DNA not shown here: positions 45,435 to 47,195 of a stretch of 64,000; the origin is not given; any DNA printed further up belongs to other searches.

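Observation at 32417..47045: Three paralogous B12-binding radical-SAM enzymes interleaved with glycosyltransferases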

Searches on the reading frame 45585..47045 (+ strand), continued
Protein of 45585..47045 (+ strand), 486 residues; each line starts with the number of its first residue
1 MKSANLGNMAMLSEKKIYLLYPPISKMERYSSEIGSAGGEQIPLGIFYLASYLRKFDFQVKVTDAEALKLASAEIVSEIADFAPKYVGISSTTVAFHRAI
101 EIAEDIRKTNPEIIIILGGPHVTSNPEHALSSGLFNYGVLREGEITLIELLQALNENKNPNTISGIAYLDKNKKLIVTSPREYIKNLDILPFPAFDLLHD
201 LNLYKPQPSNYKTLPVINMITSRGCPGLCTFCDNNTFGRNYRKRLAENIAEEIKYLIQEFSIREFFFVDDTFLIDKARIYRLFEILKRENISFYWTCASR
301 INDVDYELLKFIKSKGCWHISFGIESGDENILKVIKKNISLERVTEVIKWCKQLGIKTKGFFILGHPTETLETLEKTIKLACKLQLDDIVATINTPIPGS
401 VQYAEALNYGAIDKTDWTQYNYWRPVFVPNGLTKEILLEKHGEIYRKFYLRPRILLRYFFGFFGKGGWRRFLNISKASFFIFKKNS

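Call 16: find_related_loci(query=A1, collection=genome_contigs, flank=10000)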
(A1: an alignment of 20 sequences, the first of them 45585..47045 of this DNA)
Query A1 (486 aa) in genome_contigs; peptide patterns used: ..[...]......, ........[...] (x = any residue, [..] = any of these).
216 stretches matched a pattern; 169 encode a relative of the query (tblastn E <= 1e-3); the best 80 are kept; 80 distinct loci.
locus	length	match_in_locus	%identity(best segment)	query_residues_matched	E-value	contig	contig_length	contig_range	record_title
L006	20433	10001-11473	73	2-485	0e+0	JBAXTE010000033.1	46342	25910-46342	MAG: Bacteroidota bacterium isolate ELA627 MAG627_33, whole genome shotgun sequence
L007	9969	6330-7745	71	13-484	0e+0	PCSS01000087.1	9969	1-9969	MAG: Bacteroidetes bacterium CG23_combo_of_CG06-09_8_20_14_all_32_9 CG23_scaffold_28042_c, whole genome shotgun sequence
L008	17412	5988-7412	67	12-486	0e+0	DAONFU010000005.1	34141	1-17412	MAG TPA_asm: Bacteroidales bacterium isolate AMR_MDS_3835 NODE_1224_length_34141_cov_57.197412, whole genome shotgun seq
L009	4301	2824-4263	65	1-480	0e+0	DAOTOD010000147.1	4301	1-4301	MAG TPA_asm: Bacteroidales bacterium isolate AMR_MDS_2878 NODE_16655_length_4301_cov_3.214790, whole genome shotgun sequ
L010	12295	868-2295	65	11-486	0e+0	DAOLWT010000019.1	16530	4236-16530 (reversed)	MAG TPA_asm: Bacteroidales bacterium isolate AMR_MDS_4546 NODE_3603_length_16530_cov_5.771775, whole genome shotgun sequ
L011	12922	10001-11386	65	15-476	0e+0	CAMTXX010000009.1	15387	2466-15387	MAG: uncultured Nitrospira sp. isolate G04_MAG_00034 genome assembly, contig: G04_MAG_00034_000000000009, whole genome s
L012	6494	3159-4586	64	6-481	0e+0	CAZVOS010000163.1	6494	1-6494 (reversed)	MAG TPA_asm: uncultured Bacteroidales bacterium isolate SRP178699_co1_517 genome assembly, contig: NODE_17304_length_649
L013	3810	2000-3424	62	12-486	0e+0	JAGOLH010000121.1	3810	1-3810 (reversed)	MAG: Bacteroidales bacterium isolate Go_SlDig_bin_437 Go_SlDig_87881_length_3810_cov_44.419223, whole genome shotgun seq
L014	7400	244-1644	64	8-474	0e+0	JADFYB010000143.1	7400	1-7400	MAG: Nitrospirae bacterium isolate nDJH6bin1 nDJH6_bin1_NODE_8670_length_7400_cov_6.366508, whole genome shotgun sequenc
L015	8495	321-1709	60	14-476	0e+0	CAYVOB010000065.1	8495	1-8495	MAG TPA_asm: uncultured Bdellovibrionales bacterium isolate binchicken_co154_711 genome assembly, contig: NODE_17529_len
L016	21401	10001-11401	61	7-474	0e+0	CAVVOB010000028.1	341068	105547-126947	MAG: Nitrospirota bacterium isolate MFD05942.bin.2.44 genome assembly, contig: contig_73504, whole genome shotgun sequen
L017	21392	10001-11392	60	11-474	0e+0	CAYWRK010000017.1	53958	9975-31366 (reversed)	MAG TPA_asm: uncultured Nitrospiraceae bacterium isolate SRP302447_co1_424 genome assembly, contig: NODE_1857_length_539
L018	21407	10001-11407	58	11-479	0e+0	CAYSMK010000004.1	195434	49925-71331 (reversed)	MAG TPA_asm: uncultured Geobacter sp. isolate binchicken_co269_58 genome assembly, contig: NODE_62_length_195434_cov_245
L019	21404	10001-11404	59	16-484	0e+0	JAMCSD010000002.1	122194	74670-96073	MAG: Patescibacteria group bacterium isolate FK_Sedi_A_Bin.230 NODE_160_length_122194_cov_5.89098, whole genome shotgun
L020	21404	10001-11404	60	16-484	0e+0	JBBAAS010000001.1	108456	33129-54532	MAG: Candidatus Shapirobacteria bacterium isolate SO_2017_GW3_48 scaffold_196_c1_OW296A_2017, whole genome shotgun seque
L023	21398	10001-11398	55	16-482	0e+0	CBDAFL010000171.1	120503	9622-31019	MAG: uncultured Thermoguttaceae bacterium isolate MAG_108 genome assembly, contig: k141_399453, whole genome shotgun seq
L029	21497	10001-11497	50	16-482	2e-170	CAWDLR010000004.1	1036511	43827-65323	MAG: uncultured Planctomycetaceae bacterium isolate MFD04492.bin.1.203 genome assembly, contig: contig_24101, whole geno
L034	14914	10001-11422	71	13-486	0e+0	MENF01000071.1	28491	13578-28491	MAG: Bacteroidetes bacterium GWA2_32_17 gwa2_scaffold_2043, whole genome shotgun sequence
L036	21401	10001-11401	52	16-483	6e-161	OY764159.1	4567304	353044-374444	MAG: Syntrophales bacterium isolate 28fc5764-0b9a-428c-a12f-8ca866e14e1d genome assembly, chromosome: 1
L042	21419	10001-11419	68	12-484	0e+0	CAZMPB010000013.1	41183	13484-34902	MAG TPA_asm: uncultured Bacteroidales bacterium isolate SRP192927_co7_46 genome assembly, contig: NODE_1371_length_41183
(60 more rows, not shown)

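Call 35: search_protein_families(library=pfam, proteins=[L016:12704-14683:+, L034:9617-9991:+, L029:6085-8832:+, L042:11533-12015:-, L034:8885-9604:+], max_evalue=0.01)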
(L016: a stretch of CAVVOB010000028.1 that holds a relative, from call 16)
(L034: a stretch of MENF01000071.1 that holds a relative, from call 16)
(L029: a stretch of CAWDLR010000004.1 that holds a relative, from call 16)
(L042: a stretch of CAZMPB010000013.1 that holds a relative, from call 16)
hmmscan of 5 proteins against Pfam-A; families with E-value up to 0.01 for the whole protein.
L016:12704-14683:+ (659 aa): 22 families
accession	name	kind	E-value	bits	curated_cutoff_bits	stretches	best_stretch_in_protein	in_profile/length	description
PF13414.12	TPR_11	-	2.8e-43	145.7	26.8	5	587-622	7-42/42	TPR repeat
PF07719.23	TPR_2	-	3.7e-33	111.3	27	4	609-640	2-33/34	Tetratricopeptide repeat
PF00515.34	TPR_1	-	1.7e-32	110.3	27.8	3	609-641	2-34/34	Tetratricopeptide repeat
PF13181.12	TPR_8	-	3e-29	99.1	25.7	4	609-640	2-33/34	Tetratricopeptide repeat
PF13432.12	TPR_16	-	1.6e-22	80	32.7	3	579-640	2-63/65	Tetratricopeptide repeat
PF13431.12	TPR_17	-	1e-19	69.5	24.4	1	597-628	2-33/34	Tetratricopeptide repeat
PF14559.12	TPR_19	-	3.7e-19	69.3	25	4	588-643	5-60/68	Tetratricopeptide repeat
PF13424.12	TPR_12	-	5.9e-18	65.3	30.1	3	540-602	3-73/77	Tetratricopeptide repeat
PF13176.12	TPR_7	-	3e-15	55.4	27.9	2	610-641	1-32/36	Tetratricopeptide repeat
PF13428.12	TPR_14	-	1.3e-14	53.7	23.5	1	609-646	2-39/44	Tetratricopeptide repeat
PF07721.20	TPR_4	-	8.8e-13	48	27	1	609-632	2-25/26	Tetratricopeptide repeat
PF13371.12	TPR_9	-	1.1e-10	41.8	35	1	479-530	2-53/73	Tetratricopeptide repeat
PF13374.12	TPR_10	-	1.5e-10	41.2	27.5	1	574-602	2-30/42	Tetratricopeptide repeat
PF03704.23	BTAD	-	4.2e-10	40.6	22.1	1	578-636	66-124/146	Bacterial transcriptional activator domain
PF24575.1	TPR_Slam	-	3.4e-08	34.3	35.2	0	548-584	55-91/104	Surface lipoprotein assembly modifier, N-terminal TPR repeats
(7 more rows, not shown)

L034:9617-9991:+ (124 aa): 1 family
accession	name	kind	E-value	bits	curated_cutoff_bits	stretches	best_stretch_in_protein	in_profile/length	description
PF10066.14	DUF2304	-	8.3e-27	94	25.5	1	9-112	2-105/106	Uncharacterized conserved protein (DUF2304)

L029:6085-8832:+ (915 aa): 1 family
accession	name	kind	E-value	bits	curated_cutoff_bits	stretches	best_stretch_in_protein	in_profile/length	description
PF13231.12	PMT_2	-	8.2e-05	23.3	26.1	1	358-510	9-156/160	Dolichyl-phosphate-mannose-protein mannosyltransferase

L042:11533-12015:- (160 aa): 7 families
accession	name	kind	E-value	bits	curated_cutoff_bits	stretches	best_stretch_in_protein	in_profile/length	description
PF00515.34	TPR_1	-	9.7e-11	41.5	27.8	1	113-146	1-34/34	Tetratricopeptide repeat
PF13181.12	TPR_8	-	3.2e-08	33.5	25.7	2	82-112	4-34/34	Tetratricopeptide repeat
PF07719.23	TPR_2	-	4.3e-08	33.1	27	0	82-112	4-34/34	Tetratricopeptide repeat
PF13431.12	TPR_17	-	0.0012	19.4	24.4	0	135-159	1-25/34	Tetratricopeptide repeat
PF13432.12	TPR_16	-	0.0029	18.4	32.7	1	88-145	6-63/65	Tetratricopeptide repeat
PF13414.12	TPR_11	-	0.0056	16.8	26.8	1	89-123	4-38/42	TPR repeat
PF14559.12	TPR_19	-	0.0077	17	25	0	129-156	7-34/68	Tetratricopeptide repeat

L034:8885-9604:+ (239 aa): 2 families
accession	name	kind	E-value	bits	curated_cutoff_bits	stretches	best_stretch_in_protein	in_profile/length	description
PF00535.33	Glycos_transf_2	-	1.6e-27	97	23.3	1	7-168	2-164/168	Glycosyl transferase family 2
PF13641.12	Glyco_tranf_2_3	-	0.00022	21.8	27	1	4-125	2-127/230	Glycosyltransferase like family 2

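Call 36: search_solved_structures(query=window:45585-47045:+, max_evalue=0.001)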
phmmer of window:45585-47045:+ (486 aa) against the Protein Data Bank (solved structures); distinct sequences matched with E-value up to 0.001: 8.
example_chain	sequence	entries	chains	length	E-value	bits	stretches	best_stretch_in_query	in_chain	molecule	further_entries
9ccb_A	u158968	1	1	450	2.6e-19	72.8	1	218-401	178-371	Radical SAM core domain-containing protein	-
6fd2_B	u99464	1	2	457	1.3e-18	70.5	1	187-415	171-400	Putative apramycin biosynthetic oxidoreductase 4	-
7kdx_A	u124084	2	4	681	6.3e-10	41.9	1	76-374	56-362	Methyltransferase TokK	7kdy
5ul2_A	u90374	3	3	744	1.3e-09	40.8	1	45-379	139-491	OxsB protein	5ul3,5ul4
9n1b_A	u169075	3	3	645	7.3e-09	38.4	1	110-391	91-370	Radical SAM protein | Radical SAM enzyme CysS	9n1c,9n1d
2qgq_A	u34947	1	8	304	2.1e-06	30.2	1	221-402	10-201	Protein TM_1862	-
4jc0_A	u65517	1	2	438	3e-06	29.7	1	216-402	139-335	Ribosomal protein S12 methylthiotransferase RimO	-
1olt_A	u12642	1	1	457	0.00019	23.8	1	215-389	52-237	OXYGEN-INDEPENDENT COPROPORPHYRINOGEN III OXIDASE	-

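Call 51: predict_structure(alignment_id=A1)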
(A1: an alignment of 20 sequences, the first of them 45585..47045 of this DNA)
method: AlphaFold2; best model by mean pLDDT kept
length: 486 residues; sequences in the alignment: 20
mean_pLDDT: 82.2   pTM: 0.80
mean pLDDT of the five models: 82.2, 82.0, 79.9, 79.0, 78.6
residues with pLDDT >= 90: 213; 70-90: 179; 50-70: 61; < 50: 33
segments of 3 or more residues with pLDDT < 50: 1-12, 222-237
pLDDT, mean of each block of 10 residues (from residue 1): 37 80 81 64 82 94 92 96 95 77 95 90 82 92 88 92 93 92 79 85 63 56 38 45 81 89 78 84 95 88 93 94 92 85 96 94 92 97 92 77 84 75 83 93 89 83 69 70 58
secondary structure, 60 per line:
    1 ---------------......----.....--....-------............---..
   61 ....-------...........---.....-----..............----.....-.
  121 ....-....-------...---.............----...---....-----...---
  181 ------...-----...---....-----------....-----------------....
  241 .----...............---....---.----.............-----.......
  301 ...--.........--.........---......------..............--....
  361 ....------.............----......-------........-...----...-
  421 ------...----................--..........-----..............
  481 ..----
elements in order: E16-21 H26-30 H33-36 H44-55 E59-64 H72-82 E86-90 H96-109 E114-118 H120-124 H126-129 E137-139 H143-155 E166-169 E175-177 H201-204 E216-219 H237-241 H246-260 E264-267 H276-288 E294-300 H306-314 E317-325 H329-334 H341-354 E357-364 H371-383 E388-393 H401-408 E410-412 E427-429 H434-449 H452-461 H467-482

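Call 53: fold_search(model_id=the predicted structure, library=pdb)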
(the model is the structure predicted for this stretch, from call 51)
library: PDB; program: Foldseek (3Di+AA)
matches with E <= 10: 1929; with E <= 0.001: 138
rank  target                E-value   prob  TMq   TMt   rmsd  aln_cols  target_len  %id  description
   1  6fd2_A                8.9e-22  1.00  0.69  0.74   6.6       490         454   19  Radical SAM 1,2-diol dehydratase AprD4 in complex with its substrate paromamine (released 2018-01-17)
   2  6fd2_B                1.1e-21  1.00  0.70  0.74   6.7       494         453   19  Radical SAM 1,2-diol dehydratase AprD4 in complex with its substrate paromamine (released 2018-01-17)
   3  9ccb                  1.6e-21  1.00  0.65  0.75   7.0       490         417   22  X-ray crystal structure of methyl-coenzyme M reductase glutamine methylase (MgmA) from Methanothermobacter marburgensis  (released 2025-01-01)
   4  5ul4                  6.4e-21  1.00  0.63  0.43   9.3       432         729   21  Structure of Cobalamin-dependent S-adenosylmethionine radical enzyme OxsB with aqua-cobalamin and S-adenosylmethionine b (released 2017-04-19)
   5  6wtf_A                6.8e-21  1.00  0.63  0.57  10.0       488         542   18  Structure of radical S-adenosylmethionine methyltransferase, TsrM, from Kitasatospora setae with tryptophan substrate  (released 2020-12-23)
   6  6wte_A                7.2e-21  1.00  0.67  0.58   7.7       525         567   17  Structure of radical S-adenosylmethionine methyltransferase, TsrM, from Kitasatospora setae with cobalamin and [4Fe-4S (released 2020-12-23)
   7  6wtf_B                1.0e-20  1.00  0.66  0.60   7.0       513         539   17  Structure of radical S-adenosylmethionine methyltransferase, TsrM, from Kitasatospora setae with tryptophan substrate  (released 2020-12-23)
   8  5ul3                  1.4e-20  1.00  0.62  0.43   9.4       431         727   21  Structure of Cobalamin-dependent S-adenosylmethionine radical enzyme OxsB with aqua-cobalamin bound (released 2017-04-19)
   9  6wte_B                4.8e-20  1.00  0.64  0.59   9.8       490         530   18  Structure of radical S-adenosylmethionine methyltransferase, TsrM, from Kitasatospora setae with cobalamin and [4Fe-4S (released 2020-12-23)
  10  9n1b                  3.7e-19  1.00  0.68  0.54   7.2       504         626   17  Crystal structure of CysS from Corallococcus sp. CA054B with 5'-deoxyadenosine, methionine, and pantetheinylated 3-metho (released 2026-01-28)
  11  7kdx_B                4.7e-19  1.00  0.66  0.50   8.2       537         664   16  Crystal structure of Streptomyces tokunonesis TokK with hydroxycobalamin, 5'-deoxyadenosine, and methionine (released 2022-01-12)
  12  5ul2                  5.0e-19  1.00  0.61  0.41  11.5       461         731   20  Structure of Apo, SeMet-labeled Cobalamin-dependent S-adenosylmethionine radical enzyme OxsB (released 2017-04-19)
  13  7kdy_A                2.0e-18  1.00  0.68  0.51   7.6       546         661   16  Crystal structure of Streptomyces tokunonesis TokK with hydroxycobalamin, 5'-deoxyadenosine, methionine, and (2R)-pant (released 2022-01-12)
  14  9n1c                  2.3e-18  1.00  0.68  0.54   7.1       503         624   17  Crystal structure of CysS from Corallococcus sp. CA054B with 5'-deoxyadenosine, methionine, and pantetheinylated 3-ethox (released 2026-01-28)
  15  7kdy_B                2.5e-18  1.00  0.67  0.50   7.6       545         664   16  Crystal structure of Streptomyces tokunonesis TokK with hydroxycobalamin, 5'-deoxyadenosine, methionine, and (2R)-pant (released 2022-01-12)
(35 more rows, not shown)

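Call 73: search_protein_families(library=pfam, proteins=[L017:8952-10001:+, L016:11534-12670:+, L023:8885-9967:+, L036:11513-12541:+, L018:11412-12563:+], max_evalue=1)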
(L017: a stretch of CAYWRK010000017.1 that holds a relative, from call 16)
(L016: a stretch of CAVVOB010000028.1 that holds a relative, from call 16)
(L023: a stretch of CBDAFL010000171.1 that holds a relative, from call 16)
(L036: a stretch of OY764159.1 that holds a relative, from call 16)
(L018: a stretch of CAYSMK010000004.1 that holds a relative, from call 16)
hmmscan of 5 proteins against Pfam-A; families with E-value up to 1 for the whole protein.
L017:8952-10001:+ (349 aa): 3 families
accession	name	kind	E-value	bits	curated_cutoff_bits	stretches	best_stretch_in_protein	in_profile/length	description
PF00535.33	Glycos_transf_2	-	1.2e-13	51.8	23.3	1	5-127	2-122/168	Glycosyl transferase family 2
PF04138.20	GtrA_DPMS_TM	-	8.7e-09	36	26.1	1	225-337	1-117/117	GtrA/DPMS, transmembrane domain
PF13704.12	Glyco_tranf_2_4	-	0.00072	20.4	27.5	1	15-93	6-81/98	Glycosyl transferase family 2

L016:11534-12670:+ (378 aa): 5 families
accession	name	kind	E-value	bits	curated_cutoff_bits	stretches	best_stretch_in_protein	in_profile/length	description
PF00535.33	Glycos_transf_2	-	5.5e-12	46.4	23.3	1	28-158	2-130/168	Glycosyl transferase family 2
PF04138.20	GtrA_DPMS_TM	-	4e-08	33.9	26.1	1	248-362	1-117/117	GtrA/DPMS, transmembrane domain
PF13641.12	Glyco_tranf_2_3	-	0.0045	17.5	27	1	26-100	3-85/230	Glycosyltransferase like family 2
PF20587.3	DUF6789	-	0.0059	17.1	27.1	0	156-192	62-98/144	Family of unknown function (DUF6789)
PF13704.12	Glyco_tranf_2_4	-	0.0063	17.4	27.5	1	34-116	2-81/98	Glycosyl transferase family 2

L023:8885-9967:+ (360 aa): 4 families
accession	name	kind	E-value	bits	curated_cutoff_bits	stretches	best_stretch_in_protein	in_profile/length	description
PF00535.33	Glycos_transf_2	-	5.8e-23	82.1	23.3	1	17-175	2-160/168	Glycosyl transferase family 2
PF13641.12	Glyco_tranf_2_3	-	1.1e-05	26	27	1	14-138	2-131/230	Glycosyltransferase like family 2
PF18130.6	ATPgrasp_N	-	0.059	14.4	27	1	86-115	1-28/81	ATP-grasp N-terminal domain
PF01927.22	Mut7-C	-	0.27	11.8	23.3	1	294-342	62-112/146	Mut7-C RNAse domain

L036:11513-12541:+ (342 aa): 4 families
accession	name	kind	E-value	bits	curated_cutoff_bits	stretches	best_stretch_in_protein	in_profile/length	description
PF00535.33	Glycos_transf_2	-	1.1e-22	81.2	23.3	1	14-176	2-166/168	Glycosyl transferase family 2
PF13641.12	Glyco_tranf_2_3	-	1.2e-05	25.9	27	1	12-116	3-114/230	Glycosyltransferase like family 2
PF10111.15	Glyco_tranf_2_2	-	0.0067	16.4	27.3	1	14-102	2-95/276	Glycosyltransferase like family 2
PF13704.12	Glyco_tranf_2_4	-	0.076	14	27.5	1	35-98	17-81/98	Glycosyl transferase family 2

L018:11412-12563:+ (383 aa): 2 families
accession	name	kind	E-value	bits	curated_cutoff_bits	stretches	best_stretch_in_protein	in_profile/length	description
PF00535.33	Glycos_transf_2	-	4.5e-11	43.4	23.3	1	36-165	2-129/168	Glycosyl transferase family 2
PF04138.20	GtrA_DPMS_TM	-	5.9e-11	43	26.1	1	256-370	1-117/117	GtrA/DPMS, transmembrane domain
